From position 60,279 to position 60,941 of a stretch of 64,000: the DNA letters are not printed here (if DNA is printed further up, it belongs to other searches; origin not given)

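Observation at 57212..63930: Complete 6.7-kb integrase-bounded element in tRNA-Leu(GAG) with a lysogeny-type switch but no virion, lysis or obvious replicase genes: candidate minimalist phage satellite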

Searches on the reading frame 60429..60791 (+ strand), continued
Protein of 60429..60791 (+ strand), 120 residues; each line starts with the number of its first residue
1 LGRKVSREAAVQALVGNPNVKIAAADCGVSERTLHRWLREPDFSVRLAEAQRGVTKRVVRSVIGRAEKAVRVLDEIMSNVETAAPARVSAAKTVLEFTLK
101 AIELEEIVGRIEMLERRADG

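Call 40: find_related_loci(query=A2, collection=metagenome_contigs, flank=10000)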
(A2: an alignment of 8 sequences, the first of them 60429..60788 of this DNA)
Query A2 (120 aa) in metagenome_contigs; peptide patterns used: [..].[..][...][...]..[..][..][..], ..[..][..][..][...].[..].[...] (x = any residue, [..] = any of these).
138 stretches matched a pattern; 15 encode a relative of the query (tblastn E <= 1e-3); 15 distinct loci.
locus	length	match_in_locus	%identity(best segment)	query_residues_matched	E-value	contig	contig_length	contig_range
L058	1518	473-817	66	1-115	8e-53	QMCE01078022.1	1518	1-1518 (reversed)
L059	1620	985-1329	65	1-115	1e-49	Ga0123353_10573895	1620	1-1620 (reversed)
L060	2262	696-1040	64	1-115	4e-43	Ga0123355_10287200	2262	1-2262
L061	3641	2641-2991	46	1-117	9e-32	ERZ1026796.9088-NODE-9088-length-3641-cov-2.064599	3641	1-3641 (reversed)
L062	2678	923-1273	45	1-117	7e-31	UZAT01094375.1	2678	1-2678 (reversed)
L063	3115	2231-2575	44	1-115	5e-29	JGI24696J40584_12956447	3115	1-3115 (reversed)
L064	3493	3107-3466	38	1-120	2e-24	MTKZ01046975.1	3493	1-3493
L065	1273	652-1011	38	1-120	2e-24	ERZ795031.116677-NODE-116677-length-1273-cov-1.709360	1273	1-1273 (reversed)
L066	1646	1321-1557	46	1-79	2e-21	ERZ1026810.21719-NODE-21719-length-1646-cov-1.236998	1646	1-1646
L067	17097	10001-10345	39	7-120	2e-19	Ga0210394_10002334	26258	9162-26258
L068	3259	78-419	39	7-119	4e-18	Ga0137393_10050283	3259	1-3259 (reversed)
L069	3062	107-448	39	7-119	4e-18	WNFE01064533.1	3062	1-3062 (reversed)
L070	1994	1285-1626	39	7-119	4e-18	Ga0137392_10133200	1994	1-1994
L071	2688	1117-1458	39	7-119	5e-18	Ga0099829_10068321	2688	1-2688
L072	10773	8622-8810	39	23-90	7e-6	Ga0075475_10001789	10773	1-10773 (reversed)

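Call 44: search_solved_structures(query=A1, max_evalue=10, show_alignments=2)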
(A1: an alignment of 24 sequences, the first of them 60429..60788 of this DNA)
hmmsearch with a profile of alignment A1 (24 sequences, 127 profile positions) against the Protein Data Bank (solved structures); distinct sequences matched with E-value up to 10: 14.
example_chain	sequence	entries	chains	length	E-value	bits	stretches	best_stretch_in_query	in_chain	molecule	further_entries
4za6_A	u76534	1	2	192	0.1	15.8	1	22-90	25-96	TetR family transcriptional regulator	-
4dzj_A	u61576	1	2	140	0.2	14.9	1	34-81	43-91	Gene 1 protein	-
4dyc_A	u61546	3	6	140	0.23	14.7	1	34-81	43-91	Terminase small subunit | Gene 1 protein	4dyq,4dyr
3hef_A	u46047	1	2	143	0.24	14.6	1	34-81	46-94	Gene 1 protein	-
6zng_A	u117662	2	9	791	0.39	13.9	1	17-73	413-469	NADP-dependent malate dehydrogenase,Malate dehydrogenase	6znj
3gzh_A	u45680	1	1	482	0.48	13.6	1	49-107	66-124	Adenylosuccinate lyase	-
2ap3_A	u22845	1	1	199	0.51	13.5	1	25-84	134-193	conserved hypothetical protein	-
5chh_A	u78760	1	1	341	0.81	12.9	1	20-74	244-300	AraC family transcriptional regulator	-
2ptr_A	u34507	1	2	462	0.81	12.9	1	49-107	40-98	Adenylosuccinate lyase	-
2ptq_A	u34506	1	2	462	0.81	12.9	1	49-107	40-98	Adenylosuccinate lyase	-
2pts_A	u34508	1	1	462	0.81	12.9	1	49-107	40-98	Adenylosuccinate lyase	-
2zsh_B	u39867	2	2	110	0.88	12.8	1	96-123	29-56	DELLA protein GAI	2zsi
9kru_A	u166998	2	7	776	0.95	12.7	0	17-76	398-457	NADP-dependent malic enzyme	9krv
7joq_I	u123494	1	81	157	0.97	12.6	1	64-101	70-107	Small Terminase subunit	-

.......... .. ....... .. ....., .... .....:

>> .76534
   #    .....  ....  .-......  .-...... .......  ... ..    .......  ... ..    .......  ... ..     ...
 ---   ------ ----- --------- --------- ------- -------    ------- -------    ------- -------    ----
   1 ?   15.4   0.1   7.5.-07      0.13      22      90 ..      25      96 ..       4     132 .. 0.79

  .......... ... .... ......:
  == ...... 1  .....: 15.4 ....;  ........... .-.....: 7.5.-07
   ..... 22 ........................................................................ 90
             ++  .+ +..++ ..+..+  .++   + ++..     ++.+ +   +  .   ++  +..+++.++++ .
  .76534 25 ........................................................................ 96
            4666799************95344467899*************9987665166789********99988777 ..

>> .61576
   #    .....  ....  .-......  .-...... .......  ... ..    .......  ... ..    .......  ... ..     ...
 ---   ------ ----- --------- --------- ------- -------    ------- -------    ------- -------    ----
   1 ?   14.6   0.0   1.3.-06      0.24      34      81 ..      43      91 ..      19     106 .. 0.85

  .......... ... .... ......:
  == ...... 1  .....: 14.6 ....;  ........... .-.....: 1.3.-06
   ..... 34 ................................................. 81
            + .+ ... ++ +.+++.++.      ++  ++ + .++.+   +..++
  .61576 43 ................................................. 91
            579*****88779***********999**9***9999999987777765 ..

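Call 47: search_protein_families(library=pfam, max_evalue=0.01, proteins=[L063:637-1752:+, L064:408-1496:+, L059:482-808:+, L058:844-1161:+, L021:3127-3450:+])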
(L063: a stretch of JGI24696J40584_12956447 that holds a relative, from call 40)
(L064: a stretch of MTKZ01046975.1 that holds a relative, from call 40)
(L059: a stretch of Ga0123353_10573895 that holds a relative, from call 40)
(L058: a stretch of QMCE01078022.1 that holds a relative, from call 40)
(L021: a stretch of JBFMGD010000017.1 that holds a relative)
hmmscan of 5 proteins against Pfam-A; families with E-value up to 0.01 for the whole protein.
L063:637-1752:+ (371 aa): 2 families
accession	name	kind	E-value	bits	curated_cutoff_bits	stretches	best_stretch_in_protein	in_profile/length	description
PF01446.23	Rep_1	-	2.7e-28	99.6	33.2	1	117-340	6-228/253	Replication protein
PF14319.11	Zn_Tnp_IS91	-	0.0011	19.4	26.3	1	93-141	25-74/90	Transposase zinc-binding domain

L064:408-1496:+ (362 aa): 1 family
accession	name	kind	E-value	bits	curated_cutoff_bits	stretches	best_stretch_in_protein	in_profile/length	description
PF21180.3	TOP6A-Spo11_Toprim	-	0.0035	17.8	24.1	1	123-231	2-107/170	Topoisomerase 6 subunit A/Spo11, Toprim domain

L059:482-808:+ (108 aa): 1 family
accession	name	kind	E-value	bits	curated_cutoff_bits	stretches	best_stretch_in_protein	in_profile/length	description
PF24608.2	PDDEXK_15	-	1.1e-07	32.3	27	1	2-104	1-123/164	Phage putative PDDEXK endonuclease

L058:844-1161:+ (105 aa): 0 families

L021:3127-3450:+ (107 aa): 0 families

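Call 50: predict_structure(alignment_id=A1)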
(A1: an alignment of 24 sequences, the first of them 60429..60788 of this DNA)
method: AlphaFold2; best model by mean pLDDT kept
length: 120 residues; sequences in the alignment: 24
mean_pLDDT: 89.6   pTM: 0.65
mean pLDDT of the five models: 89.6, 85.8, 85.5, 85.2, 80.2
residues with pLDDT >= 90: 87; 70-90: 27; 50-70: 3; < 50: 3
segments of 3 or more residues with pLDDT < 50: 1-3
pLDDT, mean of each block of 10 residues (from residue 1): 68 92 92 94 91 90 94 94 93 94 91 82
secondary structure, 60 per line:
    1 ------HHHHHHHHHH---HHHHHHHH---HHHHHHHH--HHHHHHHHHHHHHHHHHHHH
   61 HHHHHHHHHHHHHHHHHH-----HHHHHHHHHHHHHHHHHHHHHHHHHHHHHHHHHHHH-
elements in order: H7-16 H20-27 H31-38 H41-78 H84-119

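Call 53: fold_search(model_id=the predicted structure, library=pdb)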
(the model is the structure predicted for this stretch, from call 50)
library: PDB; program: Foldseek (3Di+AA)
matches with E <= 10: 301; with E <= 0.001: 0
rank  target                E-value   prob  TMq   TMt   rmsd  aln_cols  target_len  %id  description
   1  2ao9_F                1.5e-01  0.96  0.38  0.41   6.5        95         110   17  Structural Genomics, The crystal structure of a Phage protein (phBC6A51) from Bacillus cereus ATCC 14579 (released 2005-09-27)
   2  2ao9_H                1.5e-01  0.95  0.38  0.40   6.4        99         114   16  Structural Genomics, The crystal structure of a Phage protein (phBC6A51) from Bacillus cereus ATCC 14579 (released 2005-09-27)
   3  2ao9_A                1.5e-01  0.93  0.39  0.39   7.4       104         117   16  Structural Genomics, The crystal structure of a Phage protein (phBC6A51) from Bacillus cereus ATCC 14579 (released 2005-09-27)
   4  2ao9_G                1.6e-01  0.96  0.38  0.43   6.5        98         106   16  Structural Genomics, The crystal structure of a Phage protein (phBC6A51) from Bacillus cereus ATCC 14579 (released 2005-09-27)
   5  2ao9_E                1.8e-01  0.94  0.38  0.40   6.2        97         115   16  Structural Genomics, The crystal structure of a Phage protein (phBC6A51) from Bacillus cereus ATCC 14579 (released 2005-09-27)
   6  2ao9_C                1.8e-01  0.92  0.39  0.40   7.2       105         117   16  Structural Genomics, The crystal structure of a Phage protein (phBC6A51) from Bacillus cereus ATCC 14579 (released 2005-09-27)
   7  6vli_A                2.4e-01  0.66  0.35  0.28  15.2       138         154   14  Crystal structure of transcriptional regulator from bacteriophage 186 (released 2021-06-16)
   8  2wgb_A                3.2e-01  0.38  0.23  0.17   9.0        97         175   24  Crystal structure of the TetR-like transcriptional regulator LfrR from Mycobacterium smegmatis (released 2009-10-20)
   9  2ao9_B                4.3e-01  0.84  0.38  0.40   6.5        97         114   16  Structural Genomics, The crystal structure of a Phage protein (phBC6A51) from Bacillus cereus ATCC 14579 (released 2005-09-27)
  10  6vpe_A                4.8e-01  0.20  0.23  0.20  13.0       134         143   13  Crystal structure of transcriptional regulator from bacteriophage 186 (released 2021-06-16)
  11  5mym_C                5.1e-01  0.38  0.32  0.22   9.5       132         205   15  Structure of Transcriptional Regulatory Repressor Protein - EthR from Mycobacterium Tuberculosis in complex with compo (released 2017-10-25)
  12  2wgb_B                5.4e-01  0.30  0.23  0.20   8.4        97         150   24  Crystal structure of the TetR-like transcriptional regulator LfrR from Mycobacterium smegmatis (released 2009-10-20)
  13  4gfk_A                5.7e-01  0.35  0.28  0.19   8.5       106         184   21  structures of NO factors (released 2013-06-19)
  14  2ras_B                5.7e-01  0.16  0.24  0.16  14.8       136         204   15  Crystal structure of a putative tetr/acrr family transcriptional regulator (saro_0558) from novosphingobium aromaticiv (released 2007-10-16)
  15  7amt_B                6.4e-01  0.21  0.26  0.19  14.5       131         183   15  Structure of LuxR with DNA (activation) (released 2021-03-31)
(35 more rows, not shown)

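Call 54: fold_search(model_id=the predicted structure, library=viral)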
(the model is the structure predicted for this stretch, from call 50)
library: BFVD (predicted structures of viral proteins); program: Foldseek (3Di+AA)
matches with E <= 10: 470; with E <= 0.001: 1
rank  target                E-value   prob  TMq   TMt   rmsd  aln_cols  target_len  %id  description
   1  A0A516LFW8            7.1e-05  1.00  0.67  0.65   4.5       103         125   24  (no name in the UniProt tables at hand)
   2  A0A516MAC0            1.8e-03  1.00  0.55  0.47   9.6       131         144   22  (no name in the UniProt tables at hand)
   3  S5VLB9                8.2e-03  1.00  0.61  0.44  15.0       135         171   19  (no name in the UniProt tables at hand)
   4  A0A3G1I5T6            1.2e-02  1.00  0.42  0.35   9.9       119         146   21  (no name in the UniProt tables at hand)
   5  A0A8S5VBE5            1.2e-02  0.99  0.39  0.23  12.1       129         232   13  Terminase small subunit [Myoviridae sp. ctbEa13]
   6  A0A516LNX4            2.0e-02  0.97  0.38  0.28  12.5       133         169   17  (no name in the UniProt tables at hand)
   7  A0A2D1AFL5            2.1e-02  1.00  0.46  0.30   5.8        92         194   16  (no name in the UniProt tables at hand)
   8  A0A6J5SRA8            2.1e-02  1.00  0.51  0.31  15.9       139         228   17  Uncharacterized protein [uncultured Caudovirales phage]
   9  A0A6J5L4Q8            3.3e-02  1.00  0.43  0.36   9.1        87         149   23  Terminase small subunit [uncultured Caudovirales phage]
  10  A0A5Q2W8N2            3.3e-02  0.99  0.46  0.31   8.0       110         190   18  (no name in the UniProt tables at hand)
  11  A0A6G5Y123            3.5e-02  0.99  0.38  0.25  10.5       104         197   24  (no name in the UniProt tables at hand)
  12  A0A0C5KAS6            3.5e-02  0.89  0.32  0.26  22.8       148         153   16  (no name in the UniProt tables at hand)
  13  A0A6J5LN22            4.4e-02  1.00  0.53  0.52   4.8       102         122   19  Terminase small subunit [uncultured Caudovirales phage]
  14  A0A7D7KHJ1            5.0e-02  1.00  0.45  0.35   9.7       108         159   16  Uncharacterized protein [Alteromonas phage ZP6]
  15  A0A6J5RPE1            5.0e-02  0.97  0.45  0.34  18.8       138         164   22  Uncharacterized protein [uncultured Caudovirales phage]
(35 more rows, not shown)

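Call 59: search_dna_similar(query=window:60429-60788:+, collection=phages, mode=protein, max_evalue=0.01, max_rows=30)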
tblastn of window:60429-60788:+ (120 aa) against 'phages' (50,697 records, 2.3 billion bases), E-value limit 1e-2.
Records with a match: 13; places in all: 13; records where one place covers at least 80% of the query: 11.
Best place of each record, by identity: <60% 13.
By first word of the organism name: Streptococcus 9; Bacteriophage 2; Thermoanaerobacterium 2.
By host as written in the record: - 2; Streptococcus marmotae HTS5 2; Thermoanaerobacterium saccharolyticum JW/SL-YS485 2; Streptococcus mitis SK1080 1; Streptococcus suis S95N 1; Streptococcus dysgalactiae ERR085057 1; Streptococcus dysgalactiae ERR085062 1; Streptococcus dysgalactiae ERR109289 1; and 2 more.
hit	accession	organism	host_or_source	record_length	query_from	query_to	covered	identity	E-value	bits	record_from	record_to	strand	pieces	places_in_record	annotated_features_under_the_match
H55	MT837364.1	Bacteriophage sp.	human fecal samples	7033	1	115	96%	33.6%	5e-10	61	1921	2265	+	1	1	record has no annotation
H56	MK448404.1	Streptococcus satellite phage Javan292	Streptococcus marmotae HTS5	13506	13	117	88%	35.2%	1e-6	51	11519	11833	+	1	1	hypothetical protein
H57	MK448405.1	Streptococcus satellite phage Javan293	Streptococcus marmotae HTS5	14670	13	117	88%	34.3%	2e-6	50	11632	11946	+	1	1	hypothetical protein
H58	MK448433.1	Streptococcus satellite phage Javan328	Streptococcus mitis SK1080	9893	4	116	94%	31.9%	3e-10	61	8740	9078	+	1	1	hypothetical protein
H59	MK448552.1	Streptococcus satellite phage Javan586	Streptococcus suis S95N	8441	7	120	95%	29.8%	1e-4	45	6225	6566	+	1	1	hypothetical protein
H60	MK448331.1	Streptococcus satellite phage Javan138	Streptococcus dysgalactiae ERR085057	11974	7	117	93%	29.7%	2e-4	44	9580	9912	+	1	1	hypothetical protein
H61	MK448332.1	Streptococcus satellite phage Javan142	Streptococcus dysgalactiae ERR085062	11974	7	117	93%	29.7%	2e-4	44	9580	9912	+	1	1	hypothetical protein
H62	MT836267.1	Bacteriophage sp.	human fecal samples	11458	6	115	92%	30.0%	5e-8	55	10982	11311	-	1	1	record has no annotation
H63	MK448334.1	Streptococcus satellite phage Javan147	Streptococcus dysgalactiae ERR109289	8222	2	117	97%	26.7%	2e-5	48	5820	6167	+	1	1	hypothetical protein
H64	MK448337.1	Streptococcus satellite phage Javan152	Streptococcus dysgalactiae ERR109312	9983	2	117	97%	26.7%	2e-5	48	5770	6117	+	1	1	hypothetical protein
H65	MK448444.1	Streptococcus satellite phage Javan343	Streptococcus oralis 20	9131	7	117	93%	26.1%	3e-5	47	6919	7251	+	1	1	none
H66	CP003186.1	Thermoanaerobacterium phage THSA-485A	Thermoanaerobacterium saccharolyticum ...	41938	24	96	61%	28.8%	5e-3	40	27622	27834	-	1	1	hypothetical protein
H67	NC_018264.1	Thermoanaerobacterium phage THSA-485A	Thermoanaerobacterium saccharolyticum ...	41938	24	96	61%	28.8%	5e-3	40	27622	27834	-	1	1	terminase small subunit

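Call 63: get_annotated_region(hit=H67, flank=5000)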
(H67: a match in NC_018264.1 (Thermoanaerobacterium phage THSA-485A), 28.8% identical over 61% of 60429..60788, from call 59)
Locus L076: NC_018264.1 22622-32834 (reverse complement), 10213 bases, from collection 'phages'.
description: Thermoanaerobacterium phage THSA-485A, complete genome.
organism: Thermoanaerobacterium phage THSA-485A (NCBI taxid 1126885)
taxonomy: Viruses; Duplodnaviria; Heunggongvirae; Uroviricota; Caudoviricetes
host: Thermoanaerobacterium saccharolyticum JW/SL-YS485; source: -; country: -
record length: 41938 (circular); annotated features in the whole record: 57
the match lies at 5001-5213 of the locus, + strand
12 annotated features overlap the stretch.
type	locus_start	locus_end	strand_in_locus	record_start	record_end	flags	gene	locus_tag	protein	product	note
CDS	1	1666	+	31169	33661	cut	-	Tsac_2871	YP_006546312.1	DNA primase/helicase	PFAM: Protein of unknown function DUF927; Zinc finger, CHC2-type; KEGG: aoe:Clos_1294 zinc finger CHC2-family protein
CDS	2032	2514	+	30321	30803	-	-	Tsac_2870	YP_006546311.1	hypothetical protein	-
CDS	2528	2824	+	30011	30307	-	-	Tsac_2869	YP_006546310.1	hypothetical protein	KEGG: chy:CHY_1685 hypothetical protein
CDS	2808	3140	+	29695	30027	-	-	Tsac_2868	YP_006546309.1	endonuclease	PFAM: VRR-NUC; KEGG: cth:Cthe_1646 hypothetical protein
CDS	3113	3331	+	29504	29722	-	-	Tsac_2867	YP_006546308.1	hypothetical protein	-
CDS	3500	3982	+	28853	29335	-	-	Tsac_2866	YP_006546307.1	hypothetical protein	-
CDS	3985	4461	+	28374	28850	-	-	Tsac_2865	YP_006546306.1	prophage LambdaCh01, RinA family protein phage transcriptional regulator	KEGG: chy:CHY_1683 prophage LambdaCh01, RinA family protein protein phage transcriptional regulator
CDS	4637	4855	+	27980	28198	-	-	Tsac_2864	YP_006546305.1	hypothetical protein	-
CDS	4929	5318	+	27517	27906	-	-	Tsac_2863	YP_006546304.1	terminase small subunit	KEGG: sha:SH2359 hypothetical protein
CDS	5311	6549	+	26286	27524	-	-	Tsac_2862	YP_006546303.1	terminase large subunit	KEGG: cno:NT01CX_0834 PBSX family phage terminase large subunit; TIGRFAM: Phage terminase, large subunit, PBSX; PFAM: ...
CDS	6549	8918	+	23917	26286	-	-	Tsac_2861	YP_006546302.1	portal protein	KEGG: msl:Msil_3044 conserved hypothetical protein, putative phage associated protein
CDS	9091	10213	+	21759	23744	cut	-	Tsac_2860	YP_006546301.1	hypothetical protein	KEGG: ngk:NGK_1438 putative phage associated protein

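Call 77: search_protein_families(library=ncbifam, max_evalue=0.01, proteins=[window:60429-60791:+])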
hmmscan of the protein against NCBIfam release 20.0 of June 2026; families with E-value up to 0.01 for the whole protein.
window:60429-60791:+ (120 aa): 1 family
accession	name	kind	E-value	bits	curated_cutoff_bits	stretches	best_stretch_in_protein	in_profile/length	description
NF033518.0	transpos_IS607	equivalog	0.0033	17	110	1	24-92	4-66/187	IS607 family transposase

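Call 89: search_protein_families(library=phrogs, max_evalue=0.001, proteins=[L052:2-2335:+])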
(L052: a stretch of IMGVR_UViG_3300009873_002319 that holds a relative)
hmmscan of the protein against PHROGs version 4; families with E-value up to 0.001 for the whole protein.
L052:2-2335:+ (777 aa): 12 families
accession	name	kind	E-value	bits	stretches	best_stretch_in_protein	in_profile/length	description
phrog_6088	-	DNA, RNA and nucleotide metabolism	7.4e-145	485.3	1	319-764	325-765/772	DNA primase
phrog_1156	-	DNA, RNA and nucleotide metabolism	4.2e-142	476.5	1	3-765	71-828/855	DNA primase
phrog_1829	-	DNA, RNA and nucleotide metabolism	1.1e-131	441.5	1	323-775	321-768/772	DNA primase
phrog_2478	-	DNA, RNA and nucleotide metabolism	1.1e-126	425.1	1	323-764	402-842/854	DNA polymerase/primase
phrog_16950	-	DNA, RNA and nucleotide metabolism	1.3e-91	308.8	1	326-736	366-801/843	DNA primase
phrog_864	-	DNA, RNA and nucleotide metabolism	1.7e-76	259.6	1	335-754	213-610/1064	DNA primase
phrog_1883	-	DNA, RNA and nucleotide metabolism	1.4e-74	252.8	1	396-765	380-750/756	DNA helicase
phrog_7601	-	unknown function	1.7e-38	133.7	1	491-770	3-279/289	-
phrog_16213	-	DNA, RNA and nucleotide metabolism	5.8e-18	65.5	1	433-691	314-574/732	DNA primase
phrog_4210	-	DNA, RNA and nucleotide metabolism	3.6e-06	26.1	1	453-753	123-414/1304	DNA polymerase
phrog_5852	-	DNA, RNA and nucleotide metabolism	2.9e-05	24.5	1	30-100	164-228/242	DNA polymerase/primase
phrog_3022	-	DNA, RNA and nucleotide metabolism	5.9e-05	22.6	0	7-95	83-165/788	DNA primase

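Call 105: search_protein_families(library=pfam, max_evalue=0.001, proteins=[L036:4823-5848:-, L036:5984-6472:-, L036:6614-7156:-, L036:9134-9511:+, L036:9508-9780:+, L036:10324-10854:+, L036:10903-11751:+, L036:12876-13283:+, L036:13291-13683:+, L036:13683-15650:+])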
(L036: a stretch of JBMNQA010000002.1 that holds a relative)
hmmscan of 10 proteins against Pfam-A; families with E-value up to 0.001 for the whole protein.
L036:4823-5848:- (341 aa): 1 family
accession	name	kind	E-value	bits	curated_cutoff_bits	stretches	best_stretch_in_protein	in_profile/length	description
PF00589.27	Phage_integrase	-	1.5e-19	70.9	27.1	1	194-328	28-169/172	Phage integrase family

L036:5984-6472:- (162 aa): 11 families
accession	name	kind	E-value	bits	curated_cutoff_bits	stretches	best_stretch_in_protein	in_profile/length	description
PF01381.28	HTH_3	-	1.6e-16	60.5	23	1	25-78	1-54/55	Helix-turn-helix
PF13560.12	HTH_31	-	1.3e-10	41.8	27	1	20-76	1-58/64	Helix-turn-helix domain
PF12844.13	HTH_19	-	1.8e-10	41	30.2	1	22-75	1-54/64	Helix-turn-helix domain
PF13443.12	HTH_26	-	3.2e-08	34.1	22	1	24-82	1-60/63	Cro/C1-type HTH DNA-binding domain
PF13384.12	HTH_23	-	1.4e-05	25.2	24.6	0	24-53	9-37/50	Homeodomain-like domain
PF13518.12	HTH_28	-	1.5e-05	25.4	25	0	28-55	7-34/52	Helix-turn-helix domain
PF13744.12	HTH_37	-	2.7e-05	24.3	27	1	6-70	4-66/80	Helix-turn-helix domain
PF08281.18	Sigma70_r4_2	-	5.2e-05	23.3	25.7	0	24-49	17-42/54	Sigma-70, region 4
PF13412.12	HTH_24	-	0.00022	21.2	21.9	0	28-52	12-36/48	Winged helix-turn-helix DNA-binding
PF15943.11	YdaS_toxin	-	0.00035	20.8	30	0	36-76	11-51/65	Bacterial toxin YdaS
PF04545.22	Sigma70_r4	-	0.00037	20.4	24.1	0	24-46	11-33/50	Sigma-70, region 4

L036:6614-7156:- (180 aa): 0 families

L036:9134-9511:+ (125 aa): 0 families

L036:9508-9780:+ (90 aa): 1 family
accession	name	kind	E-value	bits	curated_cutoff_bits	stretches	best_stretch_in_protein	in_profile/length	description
PF08765.17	Mor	-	5.4e-07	30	24.9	1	11-86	28-93/107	Mor transcription activator family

L036:10324-10854:+ (176 aa): 0 families

L036:10903-11751:+ (282 aa): 0 families

L036:12876-13283:+ (135 aa): 0 families

L036:13291-13683:+ (130 aa): 0 families

L036:13683-15650:+ (655 aa): 2 families
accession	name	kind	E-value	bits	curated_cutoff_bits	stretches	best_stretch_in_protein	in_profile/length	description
PF20155.4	TMP_3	-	1.2e-46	159.3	41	1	112-291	2-181/192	Tape measure protein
PF17304.8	OM14_C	-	0.00088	20.2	26.1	0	378-435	3-61/70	Mitochondrial outer membrane protein OM14, C-terminal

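Call 112: search_dna_similar(query=window:60429-60788:+, collection=plasmids, mode=protein, max_evalue=0.01, max_rows=20)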
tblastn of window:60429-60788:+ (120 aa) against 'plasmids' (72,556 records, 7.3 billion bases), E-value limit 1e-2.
No match.

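Call 113: search_protein_representatives(alignment_id=A1)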
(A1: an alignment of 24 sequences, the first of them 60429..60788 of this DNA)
Query: 24 sequences, 127 profile positions. Proteins with E-value up to 0.001 (for the whole library): 20295; up to 1e-10: 9013; up to 1e-30: 325. The best 150 are listed.
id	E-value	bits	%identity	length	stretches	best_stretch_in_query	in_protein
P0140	7.7e-59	213.4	-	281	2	5-124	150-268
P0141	7.1e-57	207.1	-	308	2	4-123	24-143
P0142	5.6e-56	204.2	-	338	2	4-122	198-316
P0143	2.6e-54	198.8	-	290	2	5-121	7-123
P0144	2.1e-49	182.9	-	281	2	6-122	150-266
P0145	3.0e-48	179.2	-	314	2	11-124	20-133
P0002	9.5e-48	177.6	-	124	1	5-125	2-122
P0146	6.7e-47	174.8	-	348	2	7-124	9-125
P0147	1.6e-45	170.4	-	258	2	3-124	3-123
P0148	3.7e-45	169.2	-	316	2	4-122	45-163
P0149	3.3e-44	166.1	-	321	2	5-121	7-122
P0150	8.3e-44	164.8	-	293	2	7-119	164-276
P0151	3.1e-43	163.0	-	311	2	4-120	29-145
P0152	2.6e-42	160.0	-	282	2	5-122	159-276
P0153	3.5e-42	159.6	-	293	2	5-125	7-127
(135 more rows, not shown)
